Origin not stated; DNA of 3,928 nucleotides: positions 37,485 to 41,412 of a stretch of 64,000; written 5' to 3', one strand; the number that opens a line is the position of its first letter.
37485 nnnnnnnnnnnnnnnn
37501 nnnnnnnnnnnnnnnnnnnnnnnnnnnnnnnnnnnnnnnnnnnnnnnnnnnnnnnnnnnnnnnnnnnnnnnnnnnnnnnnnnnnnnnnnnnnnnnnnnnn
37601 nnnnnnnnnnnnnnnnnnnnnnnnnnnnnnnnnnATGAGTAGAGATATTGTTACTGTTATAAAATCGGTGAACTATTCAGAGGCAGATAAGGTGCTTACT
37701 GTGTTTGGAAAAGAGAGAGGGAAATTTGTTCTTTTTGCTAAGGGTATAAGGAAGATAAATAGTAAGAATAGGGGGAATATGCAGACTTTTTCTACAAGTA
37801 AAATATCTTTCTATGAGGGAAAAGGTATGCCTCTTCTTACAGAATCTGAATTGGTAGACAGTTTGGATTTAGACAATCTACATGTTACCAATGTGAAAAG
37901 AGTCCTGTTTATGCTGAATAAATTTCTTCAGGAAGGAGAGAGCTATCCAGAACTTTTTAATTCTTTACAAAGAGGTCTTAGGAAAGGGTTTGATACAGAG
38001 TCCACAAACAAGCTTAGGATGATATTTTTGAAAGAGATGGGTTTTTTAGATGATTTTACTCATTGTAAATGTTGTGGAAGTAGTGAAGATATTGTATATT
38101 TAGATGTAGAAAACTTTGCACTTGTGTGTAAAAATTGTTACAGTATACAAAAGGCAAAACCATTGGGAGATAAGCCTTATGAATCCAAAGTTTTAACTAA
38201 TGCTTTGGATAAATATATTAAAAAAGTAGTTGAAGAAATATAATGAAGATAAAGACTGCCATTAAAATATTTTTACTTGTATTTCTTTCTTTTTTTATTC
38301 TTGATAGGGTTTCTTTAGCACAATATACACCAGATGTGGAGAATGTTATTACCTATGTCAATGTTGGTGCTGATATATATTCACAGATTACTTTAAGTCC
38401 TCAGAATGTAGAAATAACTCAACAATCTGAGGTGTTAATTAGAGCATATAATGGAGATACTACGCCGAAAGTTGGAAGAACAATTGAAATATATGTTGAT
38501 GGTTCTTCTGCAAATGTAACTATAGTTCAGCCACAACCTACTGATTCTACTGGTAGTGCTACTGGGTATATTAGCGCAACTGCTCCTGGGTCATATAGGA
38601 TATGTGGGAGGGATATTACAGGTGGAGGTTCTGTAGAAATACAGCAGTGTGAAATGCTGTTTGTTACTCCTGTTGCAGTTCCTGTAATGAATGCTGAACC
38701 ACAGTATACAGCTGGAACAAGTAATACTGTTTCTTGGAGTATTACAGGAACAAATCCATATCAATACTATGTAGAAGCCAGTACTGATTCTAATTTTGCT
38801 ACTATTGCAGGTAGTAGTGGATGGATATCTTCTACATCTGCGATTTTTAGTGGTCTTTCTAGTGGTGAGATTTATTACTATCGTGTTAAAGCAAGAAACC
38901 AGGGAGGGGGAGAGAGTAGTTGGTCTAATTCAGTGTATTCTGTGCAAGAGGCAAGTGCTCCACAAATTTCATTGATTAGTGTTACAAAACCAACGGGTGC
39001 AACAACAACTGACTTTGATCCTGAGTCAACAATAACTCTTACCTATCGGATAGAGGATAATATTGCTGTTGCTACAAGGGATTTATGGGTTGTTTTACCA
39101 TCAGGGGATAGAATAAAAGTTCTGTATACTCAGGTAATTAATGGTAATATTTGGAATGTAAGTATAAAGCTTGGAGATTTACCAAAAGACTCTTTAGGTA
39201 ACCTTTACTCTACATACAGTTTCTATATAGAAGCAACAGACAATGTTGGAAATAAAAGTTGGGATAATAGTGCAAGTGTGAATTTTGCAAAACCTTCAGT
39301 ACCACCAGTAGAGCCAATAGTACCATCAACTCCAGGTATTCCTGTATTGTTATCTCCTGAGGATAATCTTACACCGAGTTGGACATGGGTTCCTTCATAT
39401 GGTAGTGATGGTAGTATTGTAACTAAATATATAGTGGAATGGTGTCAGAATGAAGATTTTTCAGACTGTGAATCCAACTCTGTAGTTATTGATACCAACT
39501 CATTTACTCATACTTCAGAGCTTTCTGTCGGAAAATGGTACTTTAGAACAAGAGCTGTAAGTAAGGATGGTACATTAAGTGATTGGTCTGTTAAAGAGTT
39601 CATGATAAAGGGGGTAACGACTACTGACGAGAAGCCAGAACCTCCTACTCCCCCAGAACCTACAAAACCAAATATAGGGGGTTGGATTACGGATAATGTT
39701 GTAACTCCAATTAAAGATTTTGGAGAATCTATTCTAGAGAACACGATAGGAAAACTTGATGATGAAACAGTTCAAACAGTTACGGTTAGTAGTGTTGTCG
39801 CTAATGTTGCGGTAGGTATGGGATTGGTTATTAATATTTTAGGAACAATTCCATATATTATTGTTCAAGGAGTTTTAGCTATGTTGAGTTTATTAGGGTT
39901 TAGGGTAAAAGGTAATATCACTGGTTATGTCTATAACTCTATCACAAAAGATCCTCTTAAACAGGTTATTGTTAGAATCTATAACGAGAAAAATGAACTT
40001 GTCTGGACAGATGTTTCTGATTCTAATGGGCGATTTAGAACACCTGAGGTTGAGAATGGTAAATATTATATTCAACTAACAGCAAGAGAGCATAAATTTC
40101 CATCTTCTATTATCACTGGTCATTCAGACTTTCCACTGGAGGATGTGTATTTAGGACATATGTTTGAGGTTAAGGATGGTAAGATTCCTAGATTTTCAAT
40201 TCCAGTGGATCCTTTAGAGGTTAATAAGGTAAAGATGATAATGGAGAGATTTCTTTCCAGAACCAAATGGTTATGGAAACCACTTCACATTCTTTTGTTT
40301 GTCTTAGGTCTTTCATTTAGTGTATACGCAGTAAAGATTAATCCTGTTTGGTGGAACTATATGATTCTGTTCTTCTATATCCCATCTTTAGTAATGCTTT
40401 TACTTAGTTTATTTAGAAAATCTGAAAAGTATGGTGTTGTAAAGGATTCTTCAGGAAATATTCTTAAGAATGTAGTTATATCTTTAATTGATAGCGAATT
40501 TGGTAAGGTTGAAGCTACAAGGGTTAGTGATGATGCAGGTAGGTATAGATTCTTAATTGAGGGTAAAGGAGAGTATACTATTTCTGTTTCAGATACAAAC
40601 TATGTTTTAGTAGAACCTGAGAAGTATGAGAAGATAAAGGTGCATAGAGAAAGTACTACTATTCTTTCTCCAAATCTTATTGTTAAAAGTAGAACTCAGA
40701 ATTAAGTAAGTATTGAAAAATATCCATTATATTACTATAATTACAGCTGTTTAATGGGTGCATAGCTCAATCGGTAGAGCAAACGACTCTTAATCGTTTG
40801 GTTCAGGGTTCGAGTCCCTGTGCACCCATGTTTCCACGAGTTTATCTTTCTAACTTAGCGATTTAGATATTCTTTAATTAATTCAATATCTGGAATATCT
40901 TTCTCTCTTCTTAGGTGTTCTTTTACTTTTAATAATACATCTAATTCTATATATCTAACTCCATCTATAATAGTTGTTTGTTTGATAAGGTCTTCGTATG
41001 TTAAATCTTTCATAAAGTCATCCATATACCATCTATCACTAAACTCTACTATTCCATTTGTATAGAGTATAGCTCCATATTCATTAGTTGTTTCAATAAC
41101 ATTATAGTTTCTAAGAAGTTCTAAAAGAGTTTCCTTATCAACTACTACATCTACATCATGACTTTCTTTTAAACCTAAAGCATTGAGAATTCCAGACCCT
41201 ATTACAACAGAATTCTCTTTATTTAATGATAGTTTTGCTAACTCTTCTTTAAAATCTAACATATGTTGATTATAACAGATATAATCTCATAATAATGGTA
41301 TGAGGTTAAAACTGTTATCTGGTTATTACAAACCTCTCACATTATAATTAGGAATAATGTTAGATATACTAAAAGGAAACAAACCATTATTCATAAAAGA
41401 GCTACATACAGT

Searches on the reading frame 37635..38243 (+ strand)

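Call 8: search_protein_families(library=ncbifam, proteins=[window:37635-38243:+], max_evalue=0.001)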
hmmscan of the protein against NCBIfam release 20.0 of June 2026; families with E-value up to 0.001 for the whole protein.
window:37635-38243:+ (202 aa): 1 family
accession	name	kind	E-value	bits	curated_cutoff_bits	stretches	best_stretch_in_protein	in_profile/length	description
TIGR00613.1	reco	equivalog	7.3e-28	97.6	48.7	1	8-180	7-185/239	DNA repair protein RecO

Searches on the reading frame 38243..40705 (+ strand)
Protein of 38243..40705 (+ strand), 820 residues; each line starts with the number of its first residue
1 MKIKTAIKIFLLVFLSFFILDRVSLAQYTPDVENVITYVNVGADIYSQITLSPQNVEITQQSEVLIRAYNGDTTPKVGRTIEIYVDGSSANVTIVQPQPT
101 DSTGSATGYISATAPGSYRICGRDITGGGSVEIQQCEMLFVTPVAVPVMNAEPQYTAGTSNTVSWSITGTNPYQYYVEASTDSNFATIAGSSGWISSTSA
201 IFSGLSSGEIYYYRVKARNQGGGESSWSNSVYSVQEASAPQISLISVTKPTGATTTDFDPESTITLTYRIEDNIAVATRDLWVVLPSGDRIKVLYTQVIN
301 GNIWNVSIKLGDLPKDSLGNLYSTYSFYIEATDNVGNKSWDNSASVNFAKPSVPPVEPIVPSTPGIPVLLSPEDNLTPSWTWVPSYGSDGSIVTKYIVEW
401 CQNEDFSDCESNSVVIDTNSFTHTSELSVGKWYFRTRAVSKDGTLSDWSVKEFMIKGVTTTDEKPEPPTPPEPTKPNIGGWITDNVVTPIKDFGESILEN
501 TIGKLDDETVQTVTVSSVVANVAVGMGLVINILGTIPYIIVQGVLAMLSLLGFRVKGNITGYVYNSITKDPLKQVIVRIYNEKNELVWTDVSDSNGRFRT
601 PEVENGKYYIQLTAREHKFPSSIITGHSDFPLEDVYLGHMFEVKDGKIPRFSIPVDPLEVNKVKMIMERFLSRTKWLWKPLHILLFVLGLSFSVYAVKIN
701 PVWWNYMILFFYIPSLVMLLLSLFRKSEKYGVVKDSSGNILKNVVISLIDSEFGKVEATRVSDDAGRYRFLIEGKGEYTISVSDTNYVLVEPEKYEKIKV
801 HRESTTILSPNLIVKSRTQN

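Call 45: search_protein_families(library=pfam, proteins=[window:38243-40705:+], max_evalue=0.01)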
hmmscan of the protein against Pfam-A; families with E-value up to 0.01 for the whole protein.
window:38243-40705:+ (820 aa): 8 families
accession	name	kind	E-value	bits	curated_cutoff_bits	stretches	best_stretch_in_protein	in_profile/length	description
PF13620.12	CarboxypepD_reg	-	1.1e-15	58.1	32.3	2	731-792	4-64/82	Carboxypeptidase regulatory-like domain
PF17210.9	SdrD_B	-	1.2e-07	32.3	29.7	1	570-617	22-69/112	SdrD B-like domain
PF00041.27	fn3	-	2.2e-07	31.4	25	1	158-232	13-82/84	Fibronectin type III domain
PF13715.12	CarbopepD_reg_2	-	3.2e-07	30.7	32.2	0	559-613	1-51/88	CarboxypepD_reg-like domain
PF17802.7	SpaA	-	3.9e-06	27.4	23.1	1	563-611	7-57/91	Prealbumin-like fold domain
PF02369.22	Big_1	-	2.3e-05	24.8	34.9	0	60-120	17-76/93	Bacterial Ig-like domain (group 1)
PF11974.14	bMG3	-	4.6e-05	23.7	34.9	1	568-609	24-69/103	Bacterial alpha-2-macroglobulin MG3 domain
PF14686.12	fn3_3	-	0.00086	19.5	24.4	0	580-610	19-49/75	Polysaccharide lyase family 4, domain II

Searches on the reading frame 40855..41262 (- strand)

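Call 8: search_protein_families(library=ncbifam, proteins=[window:40855-41262:-], max_evalue=0.001)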
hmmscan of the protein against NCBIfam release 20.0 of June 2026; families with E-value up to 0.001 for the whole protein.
window:40855-41262:- (135 aa): 0 families

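Call 45: search_protein_families(library=pfam, proteins=[window:40855-41262:-], max_evalue=0.01)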
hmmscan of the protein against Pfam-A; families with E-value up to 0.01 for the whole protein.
window:40855-41262:- (135 aa): 1 family
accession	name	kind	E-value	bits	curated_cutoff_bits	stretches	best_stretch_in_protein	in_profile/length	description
PF19502.5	DUF6036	-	0.0033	17.7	23.6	1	3-61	5-66/164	Nucleotidyltransferase of unknown function (DUF6036)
